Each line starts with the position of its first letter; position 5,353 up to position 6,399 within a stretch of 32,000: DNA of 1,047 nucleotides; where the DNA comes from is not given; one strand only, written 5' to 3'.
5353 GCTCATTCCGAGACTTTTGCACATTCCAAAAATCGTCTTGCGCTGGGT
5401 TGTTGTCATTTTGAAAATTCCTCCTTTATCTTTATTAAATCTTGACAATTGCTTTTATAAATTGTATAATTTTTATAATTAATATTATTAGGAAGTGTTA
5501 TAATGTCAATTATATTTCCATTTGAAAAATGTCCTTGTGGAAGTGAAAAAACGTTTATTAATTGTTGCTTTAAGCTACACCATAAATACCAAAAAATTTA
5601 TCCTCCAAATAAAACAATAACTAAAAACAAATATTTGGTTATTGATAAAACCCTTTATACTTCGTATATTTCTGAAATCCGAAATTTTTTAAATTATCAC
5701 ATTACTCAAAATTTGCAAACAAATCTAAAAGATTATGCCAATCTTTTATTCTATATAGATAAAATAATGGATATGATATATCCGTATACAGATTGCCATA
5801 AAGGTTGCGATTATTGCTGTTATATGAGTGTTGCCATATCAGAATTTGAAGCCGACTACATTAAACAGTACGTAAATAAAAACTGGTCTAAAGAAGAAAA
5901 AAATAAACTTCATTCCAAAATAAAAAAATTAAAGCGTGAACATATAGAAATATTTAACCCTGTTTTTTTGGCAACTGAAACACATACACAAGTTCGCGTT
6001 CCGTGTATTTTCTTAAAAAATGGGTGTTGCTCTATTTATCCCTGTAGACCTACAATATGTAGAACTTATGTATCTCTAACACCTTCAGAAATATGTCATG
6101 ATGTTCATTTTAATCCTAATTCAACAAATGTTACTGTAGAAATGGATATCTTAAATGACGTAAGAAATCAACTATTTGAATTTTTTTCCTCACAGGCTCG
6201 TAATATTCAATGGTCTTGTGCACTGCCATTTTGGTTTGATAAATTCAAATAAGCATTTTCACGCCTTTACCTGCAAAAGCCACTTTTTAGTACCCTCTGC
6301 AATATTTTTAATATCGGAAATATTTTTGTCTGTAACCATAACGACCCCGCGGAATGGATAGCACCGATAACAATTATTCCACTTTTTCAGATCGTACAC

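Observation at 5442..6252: AT-rich opposite-strand moron with a perfect promoter: a SEC-C + YkgJ-type cysteine-cluster protein embedded in the Mu-like early/middle region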

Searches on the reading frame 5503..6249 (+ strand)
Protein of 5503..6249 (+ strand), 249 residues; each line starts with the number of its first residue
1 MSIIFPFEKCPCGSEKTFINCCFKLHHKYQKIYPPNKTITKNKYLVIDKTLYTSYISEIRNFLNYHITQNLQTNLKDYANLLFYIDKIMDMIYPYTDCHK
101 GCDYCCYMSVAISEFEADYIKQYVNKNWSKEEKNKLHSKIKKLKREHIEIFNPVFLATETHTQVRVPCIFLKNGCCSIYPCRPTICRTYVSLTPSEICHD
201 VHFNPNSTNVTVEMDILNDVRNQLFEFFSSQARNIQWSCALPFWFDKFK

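Call 5: search_protein_families(library=pfam, proteins=[window:5503-6249:+], max_evalue=10)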
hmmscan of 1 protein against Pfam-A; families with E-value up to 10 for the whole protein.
window:5503-6249:+ (249 aa): 2 families
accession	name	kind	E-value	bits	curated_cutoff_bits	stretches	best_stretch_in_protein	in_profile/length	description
PF03692.20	CxxCxxCC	-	9e-06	26.7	23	1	98-191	2-71/85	Putative zinc- or iron-chelating domain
PF02810.21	SEC-C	-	0.0045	17.3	20.4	1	8-23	3-18/19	SEC-C motif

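Call 7: search_protein_families(library=phrogs, proteins=[window:5503-6249:+], max_evalue=0.001)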
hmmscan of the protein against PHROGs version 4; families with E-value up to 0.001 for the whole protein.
window:5503-6249:+ (249 aa): 1 family
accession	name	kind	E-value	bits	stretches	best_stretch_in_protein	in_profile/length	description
phrog_32498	-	unknown function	1.4e-05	26.1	0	86-214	12-127/140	-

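Call 9: find_homologous_proteins(query=window:5503-6249:+, max_evalue=0.001)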
Query window:5503-6249:+ (249 aa): 8 proteins with E <= 0.001 among 92 candidates.
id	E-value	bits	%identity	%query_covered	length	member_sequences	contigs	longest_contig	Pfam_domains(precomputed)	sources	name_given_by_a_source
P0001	5.3e-171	585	100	100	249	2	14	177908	PF03692.21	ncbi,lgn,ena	-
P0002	1.8e-123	429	71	100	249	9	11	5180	PF02810.22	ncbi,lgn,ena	-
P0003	1.4e-89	318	56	100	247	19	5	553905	PF03692.21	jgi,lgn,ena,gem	-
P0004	9.1e-87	309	54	100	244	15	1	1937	PF02810.22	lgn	-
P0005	1.2e-86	309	54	100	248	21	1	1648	-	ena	-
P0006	9.3e-85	302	54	100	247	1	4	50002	PF03692.21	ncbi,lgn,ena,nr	ncbi:MAG: YkgJ family cysteine cluster protein [Oscillospiraceae bacterium]|nr:YkgJ family cysteine 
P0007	6.1e-80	287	53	100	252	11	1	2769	-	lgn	-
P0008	1.7e-78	282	50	100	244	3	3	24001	PF02810.22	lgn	-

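Call 10: search_dna_similar(query=window:5503-6249:+, collection=phages, mode=protein, max_evalue=0.01)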
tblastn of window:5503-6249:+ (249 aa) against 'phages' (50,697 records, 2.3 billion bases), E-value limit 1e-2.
No match.

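Call 11: find_encoding_contigs(protein=P0001, flank=10000, max_places=6)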
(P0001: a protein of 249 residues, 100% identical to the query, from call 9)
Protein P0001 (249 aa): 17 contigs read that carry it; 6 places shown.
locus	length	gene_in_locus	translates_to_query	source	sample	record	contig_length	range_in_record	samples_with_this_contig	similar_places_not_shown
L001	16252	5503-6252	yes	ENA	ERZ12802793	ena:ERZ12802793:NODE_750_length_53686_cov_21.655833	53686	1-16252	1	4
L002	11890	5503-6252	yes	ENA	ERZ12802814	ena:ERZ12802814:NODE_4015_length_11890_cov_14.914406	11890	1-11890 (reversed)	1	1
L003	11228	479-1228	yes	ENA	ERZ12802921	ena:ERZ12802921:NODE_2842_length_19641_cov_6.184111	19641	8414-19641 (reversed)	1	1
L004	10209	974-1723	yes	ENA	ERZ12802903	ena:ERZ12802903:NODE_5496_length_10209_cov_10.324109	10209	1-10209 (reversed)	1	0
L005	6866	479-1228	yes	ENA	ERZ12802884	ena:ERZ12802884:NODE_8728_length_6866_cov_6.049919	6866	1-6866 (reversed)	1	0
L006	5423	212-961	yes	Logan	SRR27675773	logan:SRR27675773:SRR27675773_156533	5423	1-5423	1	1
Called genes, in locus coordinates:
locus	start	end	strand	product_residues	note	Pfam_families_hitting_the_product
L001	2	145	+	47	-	?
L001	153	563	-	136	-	-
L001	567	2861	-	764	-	-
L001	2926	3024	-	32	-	-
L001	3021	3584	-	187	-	PF11985:Phage_Mu_Gp27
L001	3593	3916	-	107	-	-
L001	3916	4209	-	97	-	-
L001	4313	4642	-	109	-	PF08765:Mor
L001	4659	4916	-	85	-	-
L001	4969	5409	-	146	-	PF06252:GemA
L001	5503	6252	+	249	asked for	PF03692:CxxCxxCC (weak)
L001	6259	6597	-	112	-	-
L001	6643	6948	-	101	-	-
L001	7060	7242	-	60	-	-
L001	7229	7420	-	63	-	-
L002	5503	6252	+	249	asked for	PF03692:CxxCxxCC (weak)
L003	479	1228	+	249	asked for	PF03692:CxxCxxCC (weak)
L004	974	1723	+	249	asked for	PF03692:CxxCxxCC (weak)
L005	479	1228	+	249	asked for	PF03692:CxxCxxCC (weak)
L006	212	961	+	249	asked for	PF03692:CxxCxxCC (weak)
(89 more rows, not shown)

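Call 12: find_encoding_contigs(protein=P0003, flank=10000, max_places=5)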
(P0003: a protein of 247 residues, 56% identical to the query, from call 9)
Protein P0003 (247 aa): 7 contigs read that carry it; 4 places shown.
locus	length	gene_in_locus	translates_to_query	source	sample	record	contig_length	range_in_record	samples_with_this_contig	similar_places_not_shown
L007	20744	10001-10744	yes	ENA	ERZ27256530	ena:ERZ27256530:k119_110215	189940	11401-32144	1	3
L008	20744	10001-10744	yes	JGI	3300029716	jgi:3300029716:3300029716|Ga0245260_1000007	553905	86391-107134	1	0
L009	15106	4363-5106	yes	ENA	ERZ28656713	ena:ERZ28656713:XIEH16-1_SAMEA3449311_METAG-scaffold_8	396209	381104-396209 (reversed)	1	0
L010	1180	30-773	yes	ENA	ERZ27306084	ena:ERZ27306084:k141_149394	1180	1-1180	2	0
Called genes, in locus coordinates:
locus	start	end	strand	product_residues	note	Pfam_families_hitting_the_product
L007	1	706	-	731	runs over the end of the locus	PF03477:ATP-cone, PF13597:NRDD, PF01228:Gly_radical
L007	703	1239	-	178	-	PF06941:NT5C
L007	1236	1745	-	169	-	PF21448:DNMK (faint)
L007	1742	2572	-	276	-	-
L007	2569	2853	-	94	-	-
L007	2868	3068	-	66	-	-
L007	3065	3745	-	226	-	-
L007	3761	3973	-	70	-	-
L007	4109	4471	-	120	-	-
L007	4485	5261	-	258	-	PF01555:N6_N4_Mtase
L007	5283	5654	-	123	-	-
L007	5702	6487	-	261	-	-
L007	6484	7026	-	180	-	PF04011:LemA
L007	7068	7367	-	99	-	-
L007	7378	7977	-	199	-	-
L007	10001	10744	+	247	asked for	PF03692:CxxCxxCC (weak)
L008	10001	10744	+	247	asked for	PF03692:CxxCxxCC (weak)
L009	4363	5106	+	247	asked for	PF03692:CxxCxxCC (weak)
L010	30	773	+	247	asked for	PF03692:CxxCxxCC (weak)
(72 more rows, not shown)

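Call 13: find_encoding_contigs(protein=P0006, flank=10000, max_places=4)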
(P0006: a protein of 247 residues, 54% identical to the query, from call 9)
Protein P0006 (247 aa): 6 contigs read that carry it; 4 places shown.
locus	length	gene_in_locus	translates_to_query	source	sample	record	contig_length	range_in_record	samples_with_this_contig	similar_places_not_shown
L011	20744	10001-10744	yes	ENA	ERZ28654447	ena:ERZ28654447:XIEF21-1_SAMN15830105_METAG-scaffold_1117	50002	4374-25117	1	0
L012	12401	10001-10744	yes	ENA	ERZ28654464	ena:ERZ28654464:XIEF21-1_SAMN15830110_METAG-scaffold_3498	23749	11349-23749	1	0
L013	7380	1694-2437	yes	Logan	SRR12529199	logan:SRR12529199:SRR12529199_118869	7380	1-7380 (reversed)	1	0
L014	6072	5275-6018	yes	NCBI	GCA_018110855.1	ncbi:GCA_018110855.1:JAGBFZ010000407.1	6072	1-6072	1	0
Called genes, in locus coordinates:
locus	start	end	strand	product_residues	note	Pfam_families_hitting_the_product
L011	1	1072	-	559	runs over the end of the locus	PF03354:TerL_ATPase, PF20441:TerL_nuclease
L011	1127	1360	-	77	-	-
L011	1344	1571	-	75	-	-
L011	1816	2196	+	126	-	-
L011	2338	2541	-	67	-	-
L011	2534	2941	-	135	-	-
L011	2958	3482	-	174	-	-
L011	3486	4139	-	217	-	-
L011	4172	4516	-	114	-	-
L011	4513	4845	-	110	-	PF05521:Phage_HCP (weak)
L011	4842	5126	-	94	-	-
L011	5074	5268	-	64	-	-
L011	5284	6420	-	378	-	PF05065:Phage_capsid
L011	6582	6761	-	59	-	-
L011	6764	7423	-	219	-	-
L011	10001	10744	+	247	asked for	PF03692:CxxCxxCC (weak)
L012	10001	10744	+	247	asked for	PF03692:CxxCxxCC (weak)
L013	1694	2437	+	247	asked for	PF03692:CxxCxxCC (weak)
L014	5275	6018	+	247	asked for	PF03692:CxxCxxCC (weak)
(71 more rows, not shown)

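Call 14: find_encoding_contigs(protein=P0008, flank=10000, max_places=3)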
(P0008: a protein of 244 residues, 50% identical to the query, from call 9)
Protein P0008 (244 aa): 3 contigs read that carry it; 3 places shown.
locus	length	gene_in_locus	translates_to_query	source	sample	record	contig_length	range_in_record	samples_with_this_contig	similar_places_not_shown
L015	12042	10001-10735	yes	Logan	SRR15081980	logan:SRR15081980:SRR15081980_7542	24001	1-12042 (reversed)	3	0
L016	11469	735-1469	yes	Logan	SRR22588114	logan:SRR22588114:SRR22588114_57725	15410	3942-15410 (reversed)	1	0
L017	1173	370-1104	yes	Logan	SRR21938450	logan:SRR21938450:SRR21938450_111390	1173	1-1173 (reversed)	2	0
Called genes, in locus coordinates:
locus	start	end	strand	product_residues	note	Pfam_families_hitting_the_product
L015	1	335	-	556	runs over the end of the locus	PF03354:TerL_ATPase, PF20441:TerL_nuclease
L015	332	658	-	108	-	-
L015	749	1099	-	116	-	-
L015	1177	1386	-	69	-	-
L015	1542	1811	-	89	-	-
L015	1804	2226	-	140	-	-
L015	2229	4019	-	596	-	PF03796:DnaB_C, PF06745:ATPase, PF13481:AAA_25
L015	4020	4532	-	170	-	-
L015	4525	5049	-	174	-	PF02732:ERCC4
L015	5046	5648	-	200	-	-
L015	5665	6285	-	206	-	-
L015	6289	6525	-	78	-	-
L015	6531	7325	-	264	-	PF01555:N6_N4_Mtase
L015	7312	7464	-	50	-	-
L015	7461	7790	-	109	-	-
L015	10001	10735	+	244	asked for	PF02810:SEC-C (weak)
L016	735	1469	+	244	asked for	PF02810:SEC-C (weak)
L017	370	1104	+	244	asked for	PF02810:SEC-C (weak)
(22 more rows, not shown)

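Call 15: find_encoding_contigs(protein=P0002, flank=10000, max_places=4)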
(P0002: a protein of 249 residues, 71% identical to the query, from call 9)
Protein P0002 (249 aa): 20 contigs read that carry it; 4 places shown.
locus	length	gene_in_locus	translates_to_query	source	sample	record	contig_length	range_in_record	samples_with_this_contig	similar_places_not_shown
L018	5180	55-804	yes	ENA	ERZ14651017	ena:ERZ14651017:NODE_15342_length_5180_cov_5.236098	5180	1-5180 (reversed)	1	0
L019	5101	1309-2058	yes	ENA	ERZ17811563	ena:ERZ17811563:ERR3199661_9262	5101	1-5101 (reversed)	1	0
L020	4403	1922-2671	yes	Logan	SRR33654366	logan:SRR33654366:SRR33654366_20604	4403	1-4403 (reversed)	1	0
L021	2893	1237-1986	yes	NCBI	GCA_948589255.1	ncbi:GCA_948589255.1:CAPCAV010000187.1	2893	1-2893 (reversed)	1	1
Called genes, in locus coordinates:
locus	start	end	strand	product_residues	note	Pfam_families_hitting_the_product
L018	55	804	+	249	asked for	PF02810:SEC-C (weak)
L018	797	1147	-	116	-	-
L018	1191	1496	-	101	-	-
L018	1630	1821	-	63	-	-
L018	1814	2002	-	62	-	-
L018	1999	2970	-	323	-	PF13401:AAA_22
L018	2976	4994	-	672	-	PF00665:rve (weak), PF02914:DDE_2 (faint), PF09299:Mu-transpos_C (weak)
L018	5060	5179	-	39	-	?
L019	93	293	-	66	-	-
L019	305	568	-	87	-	-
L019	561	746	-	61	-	-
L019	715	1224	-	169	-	PF06252:GemA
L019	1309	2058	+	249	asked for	PF02810:SEC-C (weak)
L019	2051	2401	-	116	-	-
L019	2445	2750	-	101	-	-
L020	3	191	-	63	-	?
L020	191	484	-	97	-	-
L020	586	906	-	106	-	PF08765:Mor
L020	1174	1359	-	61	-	-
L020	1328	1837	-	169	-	PF06252:GemA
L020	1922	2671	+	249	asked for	PF02810:SEC-C (weak)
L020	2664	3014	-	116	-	-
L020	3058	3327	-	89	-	-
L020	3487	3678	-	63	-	-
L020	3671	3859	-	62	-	-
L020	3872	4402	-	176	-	?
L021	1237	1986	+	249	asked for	PF02810:SEC-C (weak)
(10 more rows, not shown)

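Call 17: search_protein_families(library=ncbifam, proteins=[window:5503-6249:+, P0003, P0006, P0008], max_evalue=1)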
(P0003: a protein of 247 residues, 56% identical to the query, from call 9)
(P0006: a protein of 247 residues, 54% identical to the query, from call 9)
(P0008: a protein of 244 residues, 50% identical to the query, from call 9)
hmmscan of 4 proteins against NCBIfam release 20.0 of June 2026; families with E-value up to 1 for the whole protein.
window:5503-6249:+ (249 aa): 4 families
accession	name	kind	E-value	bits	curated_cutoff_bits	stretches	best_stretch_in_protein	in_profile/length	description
NF002486.0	PRK01752.1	equivalog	0.0044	17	120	1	8-42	7-40/157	YchJ family protein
NF002592.0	PRK02250.1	equivalog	0.0047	17.1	158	1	9-39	4-34/167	hypothetical protein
NF033198.0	F430_CfbA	equivalog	0.059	13.3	120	1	119-169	29-81/122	sirohydrochlorin nickelochelatase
NF003262.0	PRK04233.1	equivalog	0.16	12.1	204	1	6-44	6-42/129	hypothetical protein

P0003 (247 aa): 4 families
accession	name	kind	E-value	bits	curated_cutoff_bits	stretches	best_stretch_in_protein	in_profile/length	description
NF004088.0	PRK05590.1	equivalog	0.0013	19.1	140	1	8-22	149-163/166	hypothetical protein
NF002486.0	PRK01752.1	equivalog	0.0014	18.5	120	1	8-39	7-35/157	YchJ family protein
NF002449.0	PRK01617.1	equivalog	0.22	11.9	141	1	8-22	138-152/154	hypothetical protein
NF007704.0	PRK10396.1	equivalog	0.77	9.7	149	1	9-23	206-220/221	hypothetical protein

P0006 (247 aa): 1 family
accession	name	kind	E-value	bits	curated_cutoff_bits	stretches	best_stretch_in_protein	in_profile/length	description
NF004088.0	PRK05590.1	equivalog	0.0082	16.5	140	1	8-24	149-165/166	hypothetical protein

P0008 (244 aa): 8 families
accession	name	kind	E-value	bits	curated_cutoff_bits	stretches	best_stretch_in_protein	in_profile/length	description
NF002486.0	PRK01752.1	equivalog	0.00018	21.5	120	1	7-31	6-30/157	YchJ family protein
NF004088.0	PRK05590.1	equivalog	0.00048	20.5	140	1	6-22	147-163/166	hypothetical protein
NF002592.0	PRK02250.1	equivalog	0.0013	18.9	158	1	8-43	3-38/167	hypothetical protein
NF002449.0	PRK01617.1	equivalog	0.0066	16.8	141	1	8-22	138-152/154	hypothetical protein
NF001213.0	PRK00183.1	equivalog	0.013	15.6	158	1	8-27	4-23/157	hypothetical protein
NF003262.0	PRK04233.1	equivalog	0.048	13.7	204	1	8-27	8-27/129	hypothetical protein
TIGR04102.1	SWIM_PBPRA1643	hypoth_equivalog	0.23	11.9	68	1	8-22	93-107/108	PBPRA1643 family SWIM/SEC-C metal-binding motif protein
NF007704.0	PRK10396.1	equivalog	0.29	11.1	149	1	8-23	205-220/221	hypothetical protein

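Call 18: search_protein_families(library=padloc, proteins=[window:5503-6249:+, P0003, P0006, P0008], max_evalue=1)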
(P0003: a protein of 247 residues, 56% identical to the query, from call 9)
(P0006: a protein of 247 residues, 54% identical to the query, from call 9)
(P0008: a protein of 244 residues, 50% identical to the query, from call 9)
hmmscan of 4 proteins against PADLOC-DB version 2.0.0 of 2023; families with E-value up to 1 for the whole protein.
window:5503-6249:+ (249 aa): 1 family
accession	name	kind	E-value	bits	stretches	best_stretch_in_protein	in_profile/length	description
PDLC01201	Cas8a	-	0.0058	13.8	1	37-143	261-367/369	CAS-I-A; effector_LS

P0003 (247 aa): 0 families

P0006 (247 aa): 0 families

P0008 (244 aa): 2 families
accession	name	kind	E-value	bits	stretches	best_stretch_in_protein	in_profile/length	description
PDLC00861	E2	-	0.00048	17.7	1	9-48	181-219/232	E2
PDLC00872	E2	-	0.0007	17.1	1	8-33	172-197/216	E2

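Call 22: search_solved_structures(query=A1, max_evalue=10, show_alignments=2)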
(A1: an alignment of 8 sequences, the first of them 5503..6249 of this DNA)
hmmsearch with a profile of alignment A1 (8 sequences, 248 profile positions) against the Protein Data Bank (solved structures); distinct sequences matched with E-value up to 10: 6.
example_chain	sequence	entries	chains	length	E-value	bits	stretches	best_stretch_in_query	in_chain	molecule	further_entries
1ozb_I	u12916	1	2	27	0.043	17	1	7-21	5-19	Preprotein translocase secA subunit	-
1tm6_A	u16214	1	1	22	0.048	16.9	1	8-24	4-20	Preprotein translocase secA subunit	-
9l6b_C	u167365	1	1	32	0.066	16.4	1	8-22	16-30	UPF0225 protein YchJ -C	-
1sx0_A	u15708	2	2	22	0.081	16.1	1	8-21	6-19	SecA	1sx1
24bt_A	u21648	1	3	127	0.87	12.8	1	98-147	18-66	peptidyl-tRNA hydrolase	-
2jq5_A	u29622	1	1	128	0.98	12.6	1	9-27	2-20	SEC-C motif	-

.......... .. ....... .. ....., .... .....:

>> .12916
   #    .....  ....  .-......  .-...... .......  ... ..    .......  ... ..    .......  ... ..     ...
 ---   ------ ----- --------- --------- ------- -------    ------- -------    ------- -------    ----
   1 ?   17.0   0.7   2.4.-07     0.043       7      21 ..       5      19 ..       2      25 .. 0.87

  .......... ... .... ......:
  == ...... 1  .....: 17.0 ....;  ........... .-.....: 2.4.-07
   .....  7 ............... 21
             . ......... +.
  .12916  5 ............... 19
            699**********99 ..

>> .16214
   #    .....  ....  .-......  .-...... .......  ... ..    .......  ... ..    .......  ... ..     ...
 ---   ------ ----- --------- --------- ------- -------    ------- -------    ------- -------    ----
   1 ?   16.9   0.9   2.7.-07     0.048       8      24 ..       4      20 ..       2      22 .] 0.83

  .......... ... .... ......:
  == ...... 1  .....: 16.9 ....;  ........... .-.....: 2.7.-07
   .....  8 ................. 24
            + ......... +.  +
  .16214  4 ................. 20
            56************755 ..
